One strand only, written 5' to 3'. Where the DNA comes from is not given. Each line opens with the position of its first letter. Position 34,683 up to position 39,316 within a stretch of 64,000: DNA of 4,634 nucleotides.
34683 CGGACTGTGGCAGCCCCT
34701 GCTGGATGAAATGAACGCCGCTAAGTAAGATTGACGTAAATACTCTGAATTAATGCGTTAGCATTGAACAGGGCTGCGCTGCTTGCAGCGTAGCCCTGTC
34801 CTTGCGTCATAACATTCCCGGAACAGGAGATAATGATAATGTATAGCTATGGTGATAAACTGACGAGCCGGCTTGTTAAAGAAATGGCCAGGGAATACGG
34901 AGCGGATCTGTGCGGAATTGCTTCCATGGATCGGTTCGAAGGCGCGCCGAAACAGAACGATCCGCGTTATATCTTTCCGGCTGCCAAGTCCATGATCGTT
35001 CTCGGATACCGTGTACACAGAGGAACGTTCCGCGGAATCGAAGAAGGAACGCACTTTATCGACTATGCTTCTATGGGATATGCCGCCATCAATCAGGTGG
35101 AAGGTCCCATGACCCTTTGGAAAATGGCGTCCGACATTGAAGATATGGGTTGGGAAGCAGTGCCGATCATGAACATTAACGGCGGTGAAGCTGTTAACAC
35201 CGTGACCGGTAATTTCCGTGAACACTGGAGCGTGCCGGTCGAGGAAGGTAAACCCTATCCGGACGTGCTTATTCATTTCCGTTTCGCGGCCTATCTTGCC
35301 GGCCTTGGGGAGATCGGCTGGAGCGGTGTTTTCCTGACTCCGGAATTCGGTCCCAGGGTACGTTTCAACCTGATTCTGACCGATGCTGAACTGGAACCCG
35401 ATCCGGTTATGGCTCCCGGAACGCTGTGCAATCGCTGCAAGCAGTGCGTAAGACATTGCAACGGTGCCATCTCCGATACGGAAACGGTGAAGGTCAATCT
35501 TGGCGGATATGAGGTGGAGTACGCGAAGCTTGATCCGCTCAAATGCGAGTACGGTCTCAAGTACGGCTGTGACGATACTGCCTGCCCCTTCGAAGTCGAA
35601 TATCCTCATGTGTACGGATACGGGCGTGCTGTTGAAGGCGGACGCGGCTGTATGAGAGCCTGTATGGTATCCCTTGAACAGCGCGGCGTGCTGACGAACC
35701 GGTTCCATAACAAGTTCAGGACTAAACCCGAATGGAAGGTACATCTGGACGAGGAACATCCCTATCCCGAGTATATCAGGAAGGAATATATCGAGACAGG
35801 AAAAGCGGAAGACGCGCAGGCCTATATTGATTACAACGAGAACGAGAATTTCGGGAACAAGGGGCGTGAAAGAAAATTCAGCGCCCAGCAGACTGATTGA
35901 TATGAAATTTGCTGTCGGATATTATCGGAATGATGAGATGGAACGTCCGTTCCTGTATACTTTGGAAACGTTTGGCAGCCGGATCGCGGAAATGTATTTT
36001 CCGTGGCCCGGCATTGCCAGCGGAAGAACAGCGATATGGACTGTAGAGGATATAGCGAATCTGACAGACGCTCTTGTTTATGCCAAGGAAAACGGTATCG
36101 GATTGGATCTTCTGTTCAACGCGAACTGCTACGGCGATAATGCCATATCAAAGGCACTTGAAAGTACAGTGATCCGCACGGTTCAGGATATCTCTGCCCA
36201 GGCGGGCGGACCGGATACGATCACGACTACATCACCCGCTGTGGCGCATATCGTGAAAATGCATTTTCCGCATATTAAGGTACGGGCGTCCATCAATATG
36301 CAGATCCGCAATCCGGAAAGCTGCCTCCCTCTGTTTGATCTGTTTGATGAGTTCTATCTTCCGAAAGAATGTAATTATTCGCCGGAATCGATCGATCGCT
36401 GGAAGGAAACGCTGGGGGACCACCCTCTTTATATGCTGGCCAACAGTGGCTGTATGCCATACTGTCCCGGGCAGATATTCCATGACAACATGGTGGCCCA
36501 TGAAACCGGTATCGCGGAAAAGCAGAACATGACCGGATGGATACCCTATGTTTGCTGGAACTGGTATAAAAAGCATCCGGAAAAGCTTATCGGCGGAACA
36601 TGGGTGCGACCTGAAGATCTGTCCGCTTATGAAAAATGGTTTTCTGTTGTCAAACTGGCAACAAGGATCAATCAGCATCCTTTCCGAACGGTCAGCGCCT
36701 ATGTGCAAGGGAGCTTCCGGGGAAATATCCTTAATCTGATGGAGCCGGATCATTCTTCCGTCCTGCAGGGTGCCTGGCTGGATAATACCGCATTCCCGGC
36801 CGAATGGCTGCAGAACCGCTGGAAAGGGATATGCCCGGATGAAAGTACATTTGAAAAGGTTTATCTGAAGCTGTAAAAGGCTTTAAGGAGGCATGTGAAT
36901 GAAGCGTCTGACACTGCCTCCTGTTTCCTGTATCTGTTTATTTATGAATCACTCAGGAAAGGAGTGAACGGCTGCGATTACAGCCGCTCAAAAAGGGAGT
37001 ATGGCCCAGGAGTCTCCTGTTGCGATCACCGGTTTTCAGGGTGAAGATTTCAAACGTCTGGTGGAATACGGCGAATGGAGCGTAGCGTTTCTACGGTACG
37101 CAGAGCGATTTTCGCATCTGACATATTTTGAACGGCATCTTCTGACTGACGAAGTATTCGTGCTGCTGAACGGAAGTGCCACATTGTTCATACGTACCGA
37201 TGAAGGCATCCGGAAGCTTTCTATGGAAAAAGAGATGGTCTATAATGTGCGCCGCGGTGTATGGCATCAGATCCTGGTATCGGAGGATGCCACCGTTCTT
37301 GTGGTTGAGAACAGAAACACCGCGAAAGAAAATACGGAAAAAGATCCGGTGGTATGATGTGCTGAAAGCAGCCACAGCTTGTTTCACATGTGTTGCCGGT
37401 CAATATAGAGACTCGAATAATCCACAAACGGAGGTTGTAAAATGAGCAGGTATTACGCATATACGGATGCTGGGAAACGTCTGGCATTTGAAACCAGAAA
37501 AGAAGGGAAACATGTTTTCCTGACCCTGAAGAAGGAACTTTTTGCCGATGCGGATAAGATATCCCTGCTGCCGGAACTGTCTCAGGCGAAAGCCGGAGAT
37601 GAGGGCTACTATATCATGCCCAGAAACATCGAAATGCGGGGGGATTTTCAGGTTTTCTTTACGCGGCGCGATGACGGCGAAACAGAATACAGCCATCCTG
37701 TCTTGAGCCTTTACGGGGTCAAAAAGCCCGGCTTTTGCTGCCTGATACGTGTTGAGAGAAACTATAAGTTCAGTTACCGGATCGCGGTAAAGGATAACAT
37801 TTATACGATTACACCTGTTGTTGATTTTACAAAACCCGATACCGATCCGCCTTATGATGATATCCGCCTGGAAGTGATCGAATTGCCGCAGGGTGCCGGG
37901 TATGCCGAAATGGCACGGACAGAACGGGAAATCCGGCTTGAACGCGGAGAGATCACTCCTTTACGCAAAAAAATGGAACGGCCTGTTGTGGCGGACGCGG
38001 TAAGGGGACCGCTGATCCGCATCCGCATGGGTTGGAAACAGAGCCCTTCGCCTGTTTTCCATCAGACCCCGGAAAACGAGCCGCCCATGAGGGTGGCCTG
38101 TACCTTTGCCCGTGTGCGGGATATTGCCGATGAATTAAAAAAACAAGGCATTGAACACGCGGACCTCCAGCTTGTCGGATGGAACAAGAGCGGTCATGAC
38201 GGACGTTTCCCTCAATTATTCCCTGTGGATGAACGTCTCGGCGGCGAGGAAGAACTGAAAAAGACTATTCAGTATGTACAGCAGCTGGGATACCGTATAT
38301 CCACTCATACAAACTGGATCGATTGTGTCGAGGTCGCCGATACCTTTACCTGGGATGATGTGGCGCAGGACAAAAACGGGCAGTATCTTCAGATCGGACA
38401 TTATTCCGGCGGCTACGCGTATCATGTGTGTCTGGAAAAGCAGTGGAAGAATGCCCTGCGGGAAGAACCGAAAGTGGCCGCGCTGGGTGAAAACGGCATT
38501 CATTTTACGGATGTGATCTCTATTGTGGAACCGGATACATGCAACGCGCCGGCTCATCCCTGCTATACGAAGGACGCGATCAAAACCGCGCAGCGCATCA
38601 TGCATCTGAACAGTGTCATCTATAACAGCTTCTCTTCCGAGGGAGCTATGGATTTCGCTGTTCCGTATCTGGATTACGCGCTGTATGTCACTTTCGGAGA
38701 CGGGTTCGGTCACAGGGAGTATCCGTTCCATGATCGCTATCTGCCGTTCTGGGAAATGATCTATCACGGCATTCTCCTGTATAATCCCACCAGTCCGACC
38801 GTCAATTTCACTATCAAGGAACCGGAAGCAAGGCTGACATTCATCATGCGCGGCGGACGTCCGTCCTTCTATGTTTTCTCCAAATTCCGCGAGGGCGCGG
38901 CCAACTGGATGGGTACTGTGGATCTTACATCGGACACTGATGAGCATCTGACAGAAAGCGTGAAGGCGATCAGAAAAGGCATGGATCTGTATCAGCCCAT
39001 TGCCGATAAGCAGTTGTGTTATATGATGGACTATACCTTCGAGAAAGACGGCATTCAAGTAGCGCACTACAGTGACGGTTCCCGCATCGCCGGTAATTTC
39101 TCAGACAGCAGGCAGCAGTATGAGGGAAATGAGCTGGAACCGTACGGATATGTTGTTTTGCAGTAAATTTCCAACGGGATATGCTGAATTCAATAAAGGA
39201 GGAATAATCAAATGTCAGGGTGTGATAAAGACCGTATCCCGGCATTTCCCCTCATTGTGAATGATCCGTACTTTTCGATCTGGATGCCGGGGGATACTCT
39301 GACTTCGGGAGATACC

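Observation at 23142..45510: Candidate undescribed anaerobic pathway: a sugar-utilisation locus with cobalamin/Fe-S/sirohaem redox enzymes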

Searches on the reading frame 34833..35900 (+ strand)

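Call 4: search_protein_families(library=pfam, proteins=[window:34833-35900:+])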
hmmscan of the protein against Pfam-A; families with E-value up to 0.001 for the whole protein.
window:34833-35900:+ (355 aa): 0 families

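Call 5: search_protein_families(library=pfam, proteins=[window:34833-35900:+], max_evalue=10)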
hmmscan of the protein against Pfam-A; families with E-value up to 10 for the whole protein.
window:34833-35900:+ (355 aa): 2 families
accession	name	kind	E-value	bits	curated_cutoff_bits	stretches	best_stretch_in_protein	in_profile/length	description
PF19495.4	DUF6030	-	0.21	11.6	26.7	1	168-194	212-238/254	Family of unknown function (DUF6030)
PF12838.12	Fer4_7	-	0.31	12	27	1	199-255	2-42/52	4Fe-4S dicluster domain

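Call 6: search_protein_families(library=ncbifam, proteins=[window:34833-35900:+], max_evalue=0.1)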
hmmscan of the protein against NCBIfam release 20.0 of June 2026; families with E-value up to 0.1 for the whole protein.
window:34833-35900:+ (355 aa): 5 families
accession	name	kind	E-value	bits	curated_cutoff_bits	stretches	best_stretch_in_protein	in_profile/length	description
TIGR02486.1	RDH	subfamily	2.3e-11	44.1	160.35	1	152-219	156-228/314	reductive dehalogenase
TIGR00276.1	TIGR00276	equivalog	2e-05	23.8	200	1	153-214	137-197/337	tRNA epoxyqueuosine(34) reductase QueG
NF007183.0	PRK09614.1-2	subfamily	0.0088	15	320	1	313-353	243-283/327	ribonucleotide-diphosphate reductase subunit beta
TIGR04171.1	RNR_1b_NrdF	exception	0.043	13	355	1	313-354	233-274/316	class 1b ribonucleoside-diphosphate reductase subunit beta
NF033795.1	chaper_CopZ_Bs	exception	0.082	13.1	91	0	196-229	8-41/66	copper chaperone CopZ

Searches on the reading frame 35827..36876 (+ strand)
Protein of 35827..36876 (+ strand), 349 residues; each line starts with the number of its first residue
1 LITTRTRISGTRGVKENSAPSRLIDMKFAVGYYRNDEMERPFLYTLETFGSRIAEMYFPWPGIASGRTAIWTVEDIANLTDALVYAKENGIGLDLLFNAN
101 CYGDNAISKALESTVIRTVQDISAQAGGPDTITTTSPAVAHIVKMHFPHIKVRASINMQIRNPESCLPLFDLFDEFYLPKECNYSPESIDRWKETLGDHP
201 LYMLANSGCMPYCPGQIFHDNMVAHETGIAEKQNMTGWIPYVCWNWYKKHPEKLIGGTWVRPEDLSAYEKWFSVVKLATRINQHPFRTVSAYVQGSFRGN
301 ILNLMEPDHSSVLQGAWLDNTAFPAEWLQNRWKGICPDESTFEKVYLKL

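Call 4: search_protein_families(library=pfam, proteins=[window:35827-36876:+])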
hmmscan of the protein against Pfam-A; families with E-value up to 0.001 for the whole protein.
window:35827-36876:+ (349 aa): 0 families

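Call 5: search_protein_families(library=pfam, proteins=[window:35827-36876:+], max_evalue=10)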
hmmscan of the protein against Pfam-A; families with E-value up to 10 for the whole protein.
window:35827-36876:+ (349 aa): 1 family
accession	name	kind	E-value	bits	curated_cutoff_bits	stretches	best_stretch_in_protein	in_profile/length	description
PF01136.24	Peptidase_U32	-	0.0082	15.9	22.4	1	126-168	13-55/233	Peptidase family U32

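Call 6: search_protein_families(library=ncbifam, proteins=[window:35827-36876:+], max_evalue=0.1)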
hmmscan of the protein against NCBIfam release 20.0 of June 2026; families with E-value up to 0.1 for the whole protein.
window:35827-36876:+ (349 aa): 0 families

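Call 16: find_homologous_proteins(query=window:35902-36876:+)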
Query window:35902-36876:+ (324 aa): 1557 proteins with E <= 0.001 among 2355 candidates; the best 120 are listed. Only proteins of 178 to 567 residues were searched: fused or split forms outside these lengths cannot appear, so this answer is no evidence that the protein stands alone or is whole; lengths 'longer' or 'shorter' looks for them.
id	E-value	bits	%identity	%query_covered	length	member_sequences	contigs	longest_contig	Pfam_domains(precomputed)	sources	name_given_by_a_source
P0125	1.9e-203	693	88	100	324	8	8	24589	-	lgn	-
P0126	4.6e-200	682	86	100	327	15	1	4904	-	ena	-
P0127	4.5e-125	435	58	100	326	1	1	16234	-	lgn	-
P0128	4.7e-122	425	59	94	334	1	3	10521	-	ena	-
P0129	1.4e-121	424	58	100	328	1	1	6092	-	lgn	-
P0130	3.3e-119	416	55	100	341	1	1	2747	-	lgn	-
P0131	1.4e-105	371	53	96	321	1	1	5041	-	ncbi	-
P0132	7.9e-99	349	49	96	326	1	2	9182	-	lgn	-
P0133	4.1e-98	347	53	89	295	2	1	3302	-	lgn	-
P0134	7.9e-92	326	49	89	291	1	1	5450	-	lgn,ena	-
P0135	1.8e-89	318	83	53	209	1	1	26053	-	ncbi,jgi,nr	ncbi:MAG: hypothetical protein CW338_01335 [Clostridiales bacterium]|nr:hypothetical protein [Clostr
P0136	3.9e-86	307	48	94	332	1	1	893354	-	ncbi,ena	-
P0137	5.7e-84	300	46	94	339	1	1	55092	-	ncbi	-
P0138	4.0e-82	294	45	94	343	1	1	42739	-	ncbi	-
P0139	4.5e-82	294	47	94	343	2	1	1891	-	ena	-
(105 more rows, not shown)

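Call 28: predict_structure(alignment_id=A2)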
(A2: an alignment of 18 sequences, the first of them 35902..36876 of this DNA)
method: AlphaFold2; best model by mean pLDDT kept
length: 324 residues; sequences in the alignment: 18
mean_pLDDT: 90.2   pTM: 0.90
mean pLDDT of the five models: 90.2, 90.1, 89.7, 89.7, 89.1
residues with pLDDT >= 90: 211; 70-90: 106; 50-70: 7; < 50: 0
segments of 3 or more residues with pLDDT < 50: none
pLDDT, mean of each block of 10 residues (from residue 1): 95 96 98 86 73 96 98 81 91 96 95 96 97 90 96 94 97 96 83 76 77 77 88 93 96 91 97 94 81 92 92 85 77
secondary structure, 60 per line:
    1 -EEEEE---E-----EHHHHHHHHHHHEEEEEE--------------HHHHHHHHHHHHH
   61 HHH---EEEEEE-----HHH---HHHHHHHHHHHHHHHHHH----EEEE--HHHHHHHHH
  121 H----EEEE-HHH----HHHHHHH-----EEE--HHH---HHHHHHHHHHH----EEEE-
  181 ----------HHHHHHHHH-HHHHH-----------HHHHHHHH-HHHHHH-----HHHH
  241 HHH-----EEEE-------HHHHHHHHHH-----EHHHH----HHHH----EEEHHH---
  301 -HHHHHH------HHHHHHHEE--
elements in order: E2-6 H17-27 E28-33 H48-63 E67-72 H84-101 E106-109 H112-121 E126-129 H138-144 E150-152 H161-171 E176-179 H191-199 H201-205 H217-224 H226-231 H237-243 E249-252 H260-269 H276-279 H284-287 E292-294 H302-307 H314-320

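Call 31: fold_search(model_id=the predicted structure, library=pdb)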
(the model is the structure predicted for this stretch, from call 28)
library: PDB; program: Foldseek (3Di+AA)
matches with E <= 10: 500; with E <= 0.001: 172
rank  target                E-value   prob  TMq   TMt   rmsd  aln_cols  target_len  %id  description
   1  5d88                  3.9e-10  1.00  0.55  0.70   4.6       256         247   17  The Structure of the U32 Peptidase Mk0906 (released 2015-12-02)
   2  8bgr                  2.1e-05  1.00  0.38  0.42  10.1       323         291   10  FAD-independent Methylene-Tetrahydrofolate Reductase from Mycobacterium hassiacum (released 2023-05-10)
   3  3dhu_A                4.1e-05  1.00  0.34  0.27   7.5       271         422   11  Crystal structure of an alpha-amylase from Lactobacillus plantarum (released 2008-08-12)
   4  5vyz_B                6.2e-05  1.00  0.34  0.12   9.3       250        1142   11  Crystal structure of Lactococcus lactis pyruvate carboxylase in complex with cyclic-di-AMP (released 2017-08-16)
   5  5vyz_A                8.3e-05  1.00  0.34  0.12   9.3       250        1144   12  Crystal structure of Lactococcus lactis pyruvate carboxylase in complex with cyclic-di-AMP (released 2017-08-16)
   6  2hk0_A                8.8e-05  1.00  0.39  0.43   9.9       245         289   14  Crystal structure of D-psicose 3-epimerase (DPEase) in the absence of substrate (released 2006-08-29)
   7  8qpj_A                8.8e-05  1.00  0.40  0.43  10.0       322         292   11  FAD-independent Methylene-Tetrahydrofolate Reductase Mutant E9Q from Mycobacterium hassiacum (released 2024-05-29)
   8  5vyz_C                9.9e-05  1.00  0.31  0.12   9.7       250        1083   12  Crystal structure of Lactococcus lactis pyruvate carboxylase in complex with cyclic-di-AMP (released 2017-08-16)
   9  7wmz_D                9.9e-05  1.00  0.39  0.43   9.9       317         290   10  Crystal structure of methylenetetrahydrofolate reductase MSMEG_6649 from Mycobacterium smegmatis with NADH (released 2023-01-25)
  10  5cim_A                1.4e-04  1.00  0.35  0.21   7.8       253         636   12  Structure of Mycobacterium thermoresistibile GlgE in complex with maltose (cocrystallisation with maltose-1-phosphate) (released 2015-12-09)
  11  3fa4_C                1.5e-04  1.00  0.38  0.43   9.3       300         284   13  Crystal structure of 2,3-dimethylmalate lyase, a PEP mutase/isocitrate lyase superfamily member, triclinic crystal for (released 2009-01-27)
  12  5yli_A                1.5e-04  1.00  0.38  0.39   8.6       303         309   12  Complex structure of GH113 beta-1,4-mannanase (released 2018-06-20)
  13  7zz3_B                1.5e-04  1.00  0.37  0.14  10.4       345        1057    9  Cryo-EM structure of "BC react" conformation of Lactococcus lactis pyruvate carboxylase with acetyl-CoA (released 2022-10-12)
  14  4gxw_A                1.6e-04  1.00  0.33  0.30  10.8       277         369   13  Crystal structure of a cog1816 amidohydrolase (target EFI-505188) from Burkhoderia ambifaria, with bound Zn (released 2012-09-12)
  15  4o8r_C                1.6e-04  1.00  0.35  0.47  11.6       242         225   12  Crystal structure of orotidine 5'-monophosphate decarboxylase from methanobacterium thermoautotrophicum complexed with (released 2014-01-22)
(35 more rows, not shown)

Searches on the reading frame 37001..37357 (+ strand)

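Call 4: search_protein_families(library=pfam, proteins=[window:37001-37357:+])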
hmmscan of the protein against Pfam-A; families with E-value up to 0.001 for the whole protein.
window:37001-37357:+ (118 aa): 0 families

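Call 5: search_protein_families(library=pfam, proteins=[window:37001-37357:+], max_evalue=10)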
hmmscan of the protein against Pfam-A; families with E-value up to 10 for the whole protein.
window:37001-37357:+ (118 aa): 1 family
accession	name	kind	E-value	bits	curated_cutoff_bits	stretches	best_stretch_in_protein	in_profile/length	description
PF04115.18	Ureidogly_lyase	-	0.011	15.8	23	1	39-113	69-151/162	Ureidoglycolate lyase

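Call 6: search_protein_families(library=ncbifam, proteins=[window:37001-37357:+], max_evalue=0.1)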
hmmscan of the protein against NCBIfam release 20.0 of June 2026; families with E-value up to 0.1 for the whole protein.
window:37001-37357:+ (118 aa): 4 families
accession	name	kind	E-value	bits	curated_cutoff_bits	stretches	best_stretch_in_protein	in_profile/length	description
TIGR04366.1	cupin_WbuC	subfamily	2e-05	24.5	42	1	45-101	51-112/132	WbuC family cupin fold metalloprotein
NF009932.0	PRK13395.1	subfamily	0.017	14.7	160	1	40-113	70-151/171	ureidoglycolate lyase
NF009763.0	PRK13264.1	equivalog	0.022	14.7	220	1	49-110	55-116/178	3-hydroxyanthranilate 3,4-dioxygenase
NF002954.0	PRK03606.2-5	equivalog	0.07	12.6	212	0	75-113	114-153/168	ureidoglycolate lyase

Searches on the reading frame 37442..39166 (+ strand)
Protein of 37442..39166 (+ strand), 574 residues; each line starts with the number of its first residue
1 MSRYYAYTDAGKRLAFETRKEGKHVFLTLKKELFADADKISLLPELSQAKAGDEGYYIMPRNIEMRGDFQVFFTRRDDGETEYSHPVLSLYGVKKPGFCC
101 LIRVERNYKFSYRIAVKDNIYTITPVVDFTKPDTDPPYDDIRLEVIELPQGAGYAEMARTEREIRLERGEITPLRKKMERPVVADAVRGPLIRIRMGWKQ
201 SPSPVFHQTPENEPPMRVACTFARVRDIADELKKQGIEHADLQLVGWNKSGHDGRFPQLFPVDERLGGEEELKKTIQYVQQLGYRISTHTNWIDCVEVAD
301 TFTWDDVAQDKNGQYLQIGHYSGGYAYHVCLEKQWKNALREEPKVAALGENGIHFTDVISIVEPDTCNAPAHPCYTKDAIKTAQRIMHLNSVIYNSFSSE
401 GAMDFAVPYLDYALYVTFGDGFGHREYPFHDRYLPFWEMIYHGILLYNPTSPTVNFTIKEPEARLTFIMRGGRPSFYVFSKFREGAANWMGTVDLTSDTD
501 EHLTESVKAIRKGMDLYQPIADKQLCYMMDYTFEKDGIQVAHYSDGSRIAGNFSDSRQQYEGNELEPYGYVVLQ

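Call 4: search_protein_families(library=pfam, proteins=[window:37442-39166:+])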
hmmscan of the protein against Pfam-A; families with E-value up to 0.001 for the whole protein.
window:37442-39166:+ (574 aa): 2 families
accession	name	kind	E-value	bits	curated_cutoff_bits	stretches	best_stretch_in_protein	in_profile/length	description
PF18952.6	DUF5696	-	1.1e-29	103.9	25.6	1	128-570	184-612/612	Family of unknown function (DUF5696)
PF19773.5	DUF6259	-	0.00016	21.3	28.7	1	230-446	68-294/300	Domain of unknown function (DUF6259)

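Call 6: search_protein_families(library=ncbifam, proteins=[window:37442-39166:+], max_evalue=0.1)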
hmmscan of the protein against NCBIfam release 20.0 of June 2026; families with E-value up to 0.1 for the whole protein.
window:37442-39166:+ (574 aa): 0 families

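Call 47: search_solved_structures(query=window:37442-39166:+, max_evalue=10)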
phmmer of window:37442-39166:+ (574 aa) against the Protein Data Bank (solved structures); distinct sequences matched with E-value up to 10: 13.
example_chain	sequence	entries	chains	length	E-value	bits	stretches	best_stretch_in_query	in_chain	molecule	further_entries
5wzn_A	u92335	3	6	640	6e-15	57.6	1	150-446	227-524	Alpha-N-acetylgalactosaminidase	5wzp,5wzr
5wzq_A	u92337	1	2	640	9.2e-14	53.7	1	150-446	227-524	Alpha-N-acetylgalactosaminidase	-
8rzg_A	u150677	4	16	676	0.00041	21.8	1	151-319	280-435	Conserved hypothetical periplasmic protein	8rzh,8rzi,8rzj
8rzk_A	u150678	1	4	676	0.00042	21.8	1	151-319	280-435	Conserved hypothetical periplasmic protein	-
5opq_A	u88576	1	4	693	0.00044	21.7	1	151-319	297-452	3,6-anhydro-D-galactosidase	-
8a19_A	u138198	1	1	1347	0.021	16.2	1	235-313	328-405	L1E4v1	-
8a1a_A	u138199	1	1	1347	0.021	16.2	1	235-313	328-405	L1F11v1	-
6qfk_A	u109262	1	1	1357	0.021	16.2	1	235-313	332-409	PEGA domain-containing protein,PEGA domain-containing protein,EngBF DARPin fusion G10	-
6qep_A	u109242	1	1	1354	0.021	16.2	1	235-313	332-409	PEGA domain-containing protein,EngBF-DARPin Fusion 4b H14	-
6qfo_A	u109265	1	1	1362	0.021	16.2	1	235-313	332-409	PEGA domain-containing protein,PEGA domain-containing protein,EngBF DARPin fusion 9b 3G124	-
6qev_B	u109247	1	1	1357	0.021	16.2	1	235-313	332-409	PEGA domain-containing protein,PEGA domain-containing protein,EngBF DARPin fusion B6 compl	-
6sh9_B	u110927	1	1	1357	0.021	16.2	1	235-313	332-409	Endo-alpha-N-acetylgalactosaminidase,DARPin 4b D12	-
2zxq_A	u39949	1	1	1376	0.021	16.1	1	235-313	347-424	Endo-alpha-N-acetylgalactosaminidase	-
